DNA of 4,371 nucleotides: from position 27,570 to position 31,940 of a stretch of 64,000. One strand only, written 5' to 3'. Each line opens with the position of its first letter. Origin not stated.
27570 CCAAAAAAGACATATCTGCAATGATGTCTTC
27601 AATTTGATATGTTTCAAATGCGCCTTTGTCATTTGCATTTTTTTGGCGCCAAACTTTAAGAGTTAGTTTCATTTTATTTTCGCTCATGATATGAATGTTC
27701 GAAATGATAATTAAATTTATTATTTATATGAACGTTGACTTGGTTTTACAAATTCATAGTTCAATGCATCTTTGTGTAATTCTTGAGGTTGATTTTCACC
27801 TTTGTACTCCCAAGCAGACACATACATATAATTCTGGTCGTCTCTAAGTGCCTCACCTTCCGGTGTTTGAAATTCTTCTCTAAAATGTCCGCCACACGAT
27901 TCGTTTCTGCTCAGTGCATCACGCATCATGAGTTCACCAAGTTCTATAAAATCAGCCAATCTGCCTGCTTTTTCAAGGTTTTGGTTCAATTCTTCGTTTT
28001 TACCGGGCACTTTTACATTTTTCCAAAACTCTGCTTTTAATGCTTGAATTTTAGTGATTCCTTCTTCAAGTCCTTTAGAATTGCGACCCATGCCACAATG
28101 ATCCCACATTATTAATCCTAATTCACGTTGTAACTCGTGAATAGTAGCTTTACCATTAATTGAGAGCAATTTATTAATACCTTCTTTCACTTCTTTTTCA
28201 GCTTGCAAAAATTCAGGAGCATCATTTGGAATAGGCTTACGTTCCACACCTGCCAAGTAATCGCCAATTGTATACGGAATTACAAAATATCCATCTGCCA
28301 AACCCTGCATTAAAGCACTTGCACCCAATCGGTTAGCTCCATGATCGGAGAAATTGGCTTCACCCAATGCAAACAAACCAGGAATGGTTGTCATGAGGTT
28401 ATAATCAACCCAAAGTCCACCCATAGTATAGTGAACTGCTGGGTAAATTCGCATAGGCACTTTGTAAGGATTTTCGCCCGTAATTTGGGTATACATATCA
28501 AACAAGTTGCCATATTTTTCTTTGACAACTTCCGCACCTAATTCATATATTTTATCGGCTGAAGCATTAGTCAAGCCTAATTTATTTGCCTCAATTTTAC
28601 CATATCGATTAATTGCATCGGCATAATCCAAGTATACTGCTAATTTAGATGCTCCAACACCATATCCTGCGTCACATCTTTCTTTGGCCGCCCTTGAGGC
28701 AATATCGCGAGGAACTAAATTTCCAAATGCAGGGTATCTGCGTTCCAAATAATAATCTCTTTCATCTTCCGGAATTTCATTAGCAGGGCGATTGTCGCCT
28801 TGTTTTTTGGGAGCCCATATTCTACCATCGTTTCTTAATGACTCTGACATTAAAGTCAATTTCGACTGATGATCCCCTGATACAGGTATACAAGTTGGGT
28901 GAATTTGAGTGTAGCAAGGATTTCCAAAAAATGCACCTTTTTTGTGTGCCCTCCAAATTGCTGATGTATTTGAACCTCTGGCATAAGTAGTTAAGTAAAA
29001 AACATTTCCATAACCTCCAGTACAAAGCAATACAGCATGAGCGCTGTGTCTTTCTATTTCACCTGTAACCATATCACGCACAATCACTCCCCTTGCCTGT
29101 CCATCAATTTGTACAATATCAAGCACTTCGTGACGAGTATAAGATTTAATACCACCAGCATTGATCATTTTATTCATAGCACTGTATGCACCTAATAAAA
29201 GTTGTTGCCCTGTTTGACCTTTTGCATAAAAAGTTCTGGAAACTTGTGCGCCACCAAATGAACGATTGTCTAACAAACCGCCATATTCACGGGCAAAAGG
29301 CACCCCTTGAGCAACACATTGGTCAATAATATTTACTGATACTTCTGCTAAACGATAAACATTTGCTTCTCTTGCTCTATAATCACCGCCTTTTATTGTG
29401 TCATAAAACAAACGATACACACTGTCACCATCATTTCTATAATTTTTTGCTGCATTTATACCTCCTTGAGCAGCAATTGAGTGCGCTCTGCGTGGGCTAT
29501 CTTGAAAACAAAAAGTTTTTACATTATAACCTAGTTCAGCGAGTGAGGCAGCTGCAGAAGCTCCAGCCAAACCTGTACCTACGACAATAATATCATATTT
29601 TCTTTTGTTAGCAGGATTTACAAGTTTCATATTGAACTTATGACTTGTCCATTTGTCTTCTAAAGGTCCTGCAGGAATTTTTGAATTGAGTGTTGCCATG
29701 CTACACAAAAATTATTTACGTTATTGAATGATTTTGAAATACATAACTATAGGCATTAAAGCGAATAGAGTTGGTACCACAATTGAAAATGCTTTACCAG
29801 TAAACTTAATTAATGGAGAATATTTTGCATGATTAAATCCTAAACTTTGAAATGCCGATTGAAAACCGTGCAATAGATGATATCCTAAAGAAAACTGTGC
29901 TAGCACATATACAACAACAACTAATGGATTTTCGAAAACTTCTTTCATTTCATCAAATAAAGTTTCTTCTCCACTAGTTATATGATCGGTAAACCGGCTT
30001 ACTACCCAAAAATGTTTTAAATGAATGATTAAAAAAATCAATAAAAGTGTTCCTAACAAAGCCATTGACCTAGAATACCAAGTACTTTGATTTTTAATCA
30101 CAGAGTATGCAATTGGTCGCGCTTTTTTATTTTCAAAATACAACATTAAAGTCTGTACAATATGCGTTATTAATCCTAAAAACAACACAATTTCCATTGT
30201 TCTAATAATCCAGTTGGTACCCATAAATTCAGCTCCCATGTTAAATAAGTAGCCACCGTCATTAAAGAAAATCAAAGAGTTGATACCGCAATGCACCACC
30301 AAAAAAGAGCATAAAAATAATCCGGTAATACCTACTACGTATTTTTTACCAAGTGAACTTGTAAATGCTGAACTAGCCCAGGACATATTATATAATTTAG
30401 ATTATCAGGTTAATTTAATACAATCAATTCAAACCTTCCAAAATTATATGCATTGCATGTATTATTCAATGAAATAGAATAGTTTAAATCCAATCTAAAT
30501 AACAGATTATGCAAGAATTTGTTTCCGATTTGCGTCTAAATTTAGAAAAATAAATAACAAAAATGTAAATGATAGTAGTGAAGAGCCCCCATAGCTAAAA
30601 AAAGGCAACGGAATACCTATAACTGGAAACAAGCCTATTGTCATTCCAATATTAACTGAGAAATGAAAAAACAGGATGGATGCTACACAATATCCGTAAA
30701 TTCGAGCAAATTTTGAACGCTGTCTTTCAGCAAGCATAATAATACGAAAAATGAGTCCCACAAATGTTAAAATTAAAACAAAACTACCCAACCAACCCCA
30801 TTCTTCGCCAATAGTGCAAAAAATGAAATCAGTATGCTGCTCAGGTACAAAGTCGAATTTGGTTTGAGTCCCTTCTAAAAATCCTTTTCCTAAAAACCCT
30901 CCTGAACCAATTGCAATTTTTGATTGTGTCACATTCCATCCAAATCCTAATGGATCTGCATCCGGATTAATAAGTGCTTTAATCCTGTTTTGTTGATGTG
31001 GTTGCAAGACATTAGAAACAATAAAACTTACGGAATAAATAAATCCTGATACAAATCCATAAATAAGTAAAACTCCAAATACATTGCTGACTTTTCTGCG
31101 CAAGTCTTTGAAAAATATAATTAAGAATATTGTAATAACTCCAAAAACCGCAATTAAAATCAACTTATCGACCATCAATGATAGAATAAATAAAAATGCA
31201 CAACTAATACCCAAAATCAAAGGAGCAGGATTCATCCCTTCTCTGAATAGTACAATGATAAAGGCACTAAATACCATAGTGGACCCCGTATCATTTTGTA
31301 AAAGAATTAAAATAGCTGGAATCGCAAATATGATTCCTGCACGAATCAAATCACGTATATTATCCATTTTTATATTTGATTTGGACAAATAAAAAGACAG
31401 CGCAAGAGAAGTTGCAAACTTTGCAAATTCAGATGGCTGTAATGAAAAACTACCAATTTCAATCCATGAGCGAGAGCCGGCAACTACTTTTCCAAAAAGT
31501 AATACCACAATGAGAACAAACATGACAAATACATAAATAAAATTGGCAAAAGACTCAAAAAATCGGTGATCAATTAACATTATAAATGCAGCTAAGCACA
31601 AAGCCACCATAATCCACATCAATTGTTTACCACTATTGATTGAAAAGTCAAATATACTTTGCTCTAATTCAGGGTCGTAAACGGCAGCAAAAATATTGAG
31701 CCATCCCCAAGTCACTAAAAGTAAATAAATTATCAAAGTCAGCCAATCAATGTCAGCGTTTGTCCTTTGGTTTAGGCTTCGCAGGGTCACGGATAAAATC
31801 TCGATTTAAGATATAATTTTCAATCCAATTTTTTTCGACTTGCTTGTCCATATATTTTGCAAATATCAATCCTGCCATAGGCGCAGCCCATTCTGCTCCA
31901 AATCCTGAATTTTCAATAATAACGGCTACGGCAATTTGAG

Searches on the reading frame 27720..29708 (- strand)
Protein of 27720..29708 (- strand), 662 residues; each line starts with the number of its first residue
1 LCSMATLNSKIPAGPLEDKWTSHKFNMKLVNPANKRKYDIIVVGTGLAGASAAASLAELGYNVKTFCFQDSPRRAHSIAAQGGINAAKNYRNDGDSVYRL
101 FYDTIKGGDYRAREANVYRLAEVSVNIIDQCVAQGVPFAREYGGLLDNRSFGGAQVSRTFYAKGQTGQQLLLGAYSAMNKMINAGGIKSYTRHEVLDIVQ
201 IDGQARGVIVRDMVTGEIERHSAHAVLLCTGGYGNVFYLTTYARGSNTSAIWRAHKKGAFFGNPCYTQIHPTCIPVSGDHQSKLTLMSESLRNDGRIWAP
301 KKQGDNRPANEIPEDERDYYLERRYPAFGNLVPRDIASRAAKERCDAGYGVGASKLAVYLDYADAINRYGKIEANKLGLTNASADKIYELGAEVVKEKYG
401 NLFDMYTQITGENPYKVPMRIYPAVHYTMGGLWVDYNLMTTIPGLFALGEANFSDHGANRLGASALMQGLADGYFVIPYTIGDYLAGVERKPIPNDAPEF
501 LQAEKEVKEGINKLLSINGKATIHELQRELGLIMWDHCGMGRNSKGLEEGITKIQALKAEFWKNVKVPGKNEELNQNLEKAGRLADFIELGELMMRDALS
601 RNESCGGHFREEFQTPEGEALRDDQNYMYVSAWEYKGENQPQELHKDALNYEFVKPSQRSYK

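Call 35: search_protein_families(library=ncbifam, proteins=[window:27720-29708:-], max_evalue=1e-10)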
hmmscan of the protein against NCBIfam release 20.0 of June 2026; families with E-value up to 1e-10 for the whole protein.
window:27720-29708:- (662 aa): 24 families
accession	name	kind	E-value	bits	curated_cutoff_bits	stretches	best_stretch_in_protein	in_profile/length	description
NF005749.0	PRK07573.1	subfamily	0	1175.3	866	1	4-662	3-641/641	fumarate reductase/succinate dehydrogenase flavoprotein subunit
TIGR01811.1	sdhA_Bsu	subfamily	2e-289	961.4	541.35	2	40-374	1-336/603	succinate dehydrogenase (quinone) flavoprotein subunit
NF006392.0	PRK08641.1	equivalog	4.9e-141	471.2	855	1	37-662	3-580/593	succinate dehydrogenase flavoprotein subunit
TIGR01812.1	sdhA_frdA_Gneg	subfamily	2.4e-99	333.3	567.3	1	39-661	1-568/568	succinate dehydrogenase or fumarate reductase, flavoprotein subunit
NF004724.0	PRK06069.1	subfamily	2.2e-77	260.6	826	1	36-661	4-577/577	succinate dehydrogenase/fumarate reductase flavoprotein subunit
TIGR01816.1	sdhA_forward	equivalog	4.5e-75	252.9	727.35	2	36-362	1-308/584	succinate dehydrogenase flavoprotein subunit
NF004613.0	PRK05945.1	equivalog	1.7e-72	244.8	824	1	37-636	3-552/575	succinate dehydrogenase/fumarate reductase flavoprotein subunit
NF006686.0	PRK09231.1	equivalog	7.6e-71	239.4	854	2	37-301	5-258/598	fumarate reductase (quinol) flavoprotein subunit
NF006383.0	PRK08626.1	equivalog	2.8e-68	230.8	663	3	387-661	330-598/657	fumarate reductase flavoprotein subunit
TIGR01176.1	fum_red_Fp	equivalog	1e-65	222.5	932.7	2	38-301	4-256/580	fumarate reductase (quinol) flavoprotein subunit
TIGR00551.1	nadB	equivalog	1.1e-59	202.5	452.75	2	37-363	2-295/489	L-aspartate oxidase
NF005037.0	PRK06452.1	equivalog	2.6e-58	198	862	2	34-355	2-299/566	succinate dehydrogenase flavoprotein subunit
NF042982.1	MFR_Fp_SdhA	equivalog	6.8e-58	196.5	1100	1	37-631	47-585/612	8-methylmenaquinol:fumarate reductase flavoprotein subunit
NF004900.0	PRK06263.1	equivalog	1.6e-57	195.3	718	2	389-618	310-526/546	fumarate reductase (CoM/CoB) subunit TfrA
NF005866.0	PRK07803.1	equivalog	5.5e-51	173.5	819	2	390-617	352-572/631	fumarate reductase/succinate dehydrogenase flavoprotein subunit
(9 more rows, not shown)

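Call 36: find_related_loci(query=window:27720-29708:-, collection=genome_contigs, flank=1000)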
Query window:27720-29708:- (662 aa) in genome_contigs; peptide patterns used: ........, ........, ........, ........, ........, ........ (x = any residue, [..] = any of these).
600 stretches matched a pattern (row limit reached: there are more); 599 encode a relative of the query (tblastn E <= 1e-3); the best 80 are kept; 80 distinct loci.
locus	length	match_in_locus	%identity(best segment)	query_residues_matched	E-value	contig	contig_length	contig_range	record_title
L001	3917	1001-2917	79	3-662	0e+0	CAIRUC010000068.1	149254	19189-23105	MAG: uncultured Bacteroidetes bacterium isolate LJ_bin-3261 genome assembly, contig: bin-3261:068/141, whole genome shot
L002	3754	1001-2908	80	6-662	0e+0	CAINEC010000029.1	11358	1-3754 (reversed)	MAG: uncultured Bacteroidetes bacterium isolate ErkenSummer_bin-5090 genome assembly, contig: bin-5090:029/203, whole ge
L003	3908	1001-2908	79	6-662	0e+0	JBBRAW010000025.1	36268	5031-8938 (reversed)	MAG: Bacteroidia bacterium isolate Co_metawrap_2315 Cmw_2315_k141_7002785_length_36268_cov_9.0000, whole genome shotgun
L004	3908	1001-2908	79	6-662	0e+0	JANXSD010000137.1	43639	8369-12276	MAG: Bacteroidetes bacterium isolate 336R_metabat_52 336R_k141_161130, whole genome shotgun sequence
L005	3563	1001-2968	77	7-662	0e+0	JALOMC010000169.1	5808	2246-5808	MAG: Chitinophagaceae bacterium isolate Prado041 scaffold_36949, whole genome shotgun sequence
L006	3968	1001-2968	75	7-662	0e+0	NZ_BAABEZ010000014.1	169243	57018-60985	Rurimicrobium arvi strain JCM 31921 sequence14, whole genome shotgun sequence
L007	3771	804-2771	74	7-662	0e+0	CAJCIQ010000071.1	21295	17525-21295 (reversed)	Beijerinckiaceae bacterium isolate BOG_genome_mining.200 genome assembly, contig: k141_203106, whole genome shotgun sequ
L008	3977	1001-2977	76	4-662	0e+0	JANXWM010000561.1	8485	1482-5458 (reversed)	MAG: Chitinophagaceae bacterium isolate GL140_2_metabat_114 GL140_2_k141_948326, whole genome shotgun sequence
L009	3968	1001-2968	76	7-662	0e+0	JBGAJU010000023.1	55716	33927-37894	MAG: Flavipsychrobacter sp. isolate MAG_MBR_H10.91 MBRH10-91_opera_contig_2237, whole genome shotgun sequence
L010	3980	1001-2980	75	3-662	0e+0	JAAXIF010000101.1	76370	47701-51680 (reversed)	MAG: Sphingobacteriales bacterium isolate SW22112_bin_1 NODE_128_length_76370_cov_87.143995, whole genome shotgun sequen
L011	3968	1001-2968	76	7-662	0e+0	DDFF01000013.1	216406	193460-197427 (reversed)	MAG TPA_asm: Bacteroidetes bacterium UBA1935 UBA1935_contig_2003, whole genome shotgun sequence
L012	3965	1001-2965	74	7-661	0e+0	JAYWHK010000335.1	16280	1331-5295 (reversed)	MAG: Saprospiraceae bacterium isolate GLR68_GL53_UP_2_metabinner_1 GLR68_GL53_UP_2_metabinner_1_334, whole genome shotgu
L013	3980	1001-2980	75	3-662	0e+0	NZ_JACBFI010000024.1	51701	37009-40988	MAG: Sediminibacterium sp. Gen4 NODE_24_length_51701_cov_42.960152, whole genome shotgun sequence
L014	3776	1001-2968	75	7-662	0e+0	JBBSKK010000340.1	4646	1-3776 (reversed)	MAG: Cytophagales bacterium isolate LS4_metabat2.334 LS4_metabat2.334_K_1916316_L_4646_cov_14.0422, whole genome shotgun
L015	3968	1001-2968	76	7-662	0e+0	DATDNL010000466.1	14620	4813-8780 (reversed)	MAG TPA_asm: Flavisolibacter sp. isolate SMAG_U436 k141_1983431, whole genome shotgun sequence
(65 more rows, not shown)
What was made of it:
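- On T9SS type A cargo protein: The taxon (Bacteroidota, near Chitinophagaceae) commonly has a T9SS (call 36, general knowledge).
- Taxon: SdhA is 79-80% identical to lake Bacteroidetes MAGs and about 75% identical to Chitinophagaceae (call 36).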

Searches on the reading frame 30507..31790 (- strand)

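Call 35: search_protein_families(library=ncbifam, proteins=[window:30507-31790:-], max_evalue=1e-10)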
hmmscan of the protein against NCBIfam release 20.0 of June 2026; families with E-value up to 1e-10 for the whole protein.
window:30507-31790:- (427 aa): 6 families
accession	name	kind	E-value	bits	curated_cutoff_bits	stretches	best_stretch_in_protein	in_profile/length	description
NF037961.1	RodA_shape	subfamily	1e-147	492.8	150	1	15-424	1-413/415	rod shape-determining protein RodA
TIGR02210.1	rodA_shape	equivalog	7.5e-108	360.8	336.7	1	15-422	1-356/357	rod shape-determining protein RodA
TIGR02614.1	ftsW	equivalog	6.2e-74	249.2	337.5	2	216-420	157-355/357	putative lipid II flippase FtsW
NF008060.0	PRK10794.1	equivalog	4.1e-62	210.3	590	2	211-424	164-365/370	peptidoglycan glycosyltransferase MrdB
TIGR02615.1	spoVE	exception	4.1e-52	177.8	448.8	2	195-418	140-352/354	stage V sporulation protein E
NF008042.0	PRK10774.1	equivalog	6.6e-42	143.9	493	2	251-421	221-391/405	cell division protein FtsW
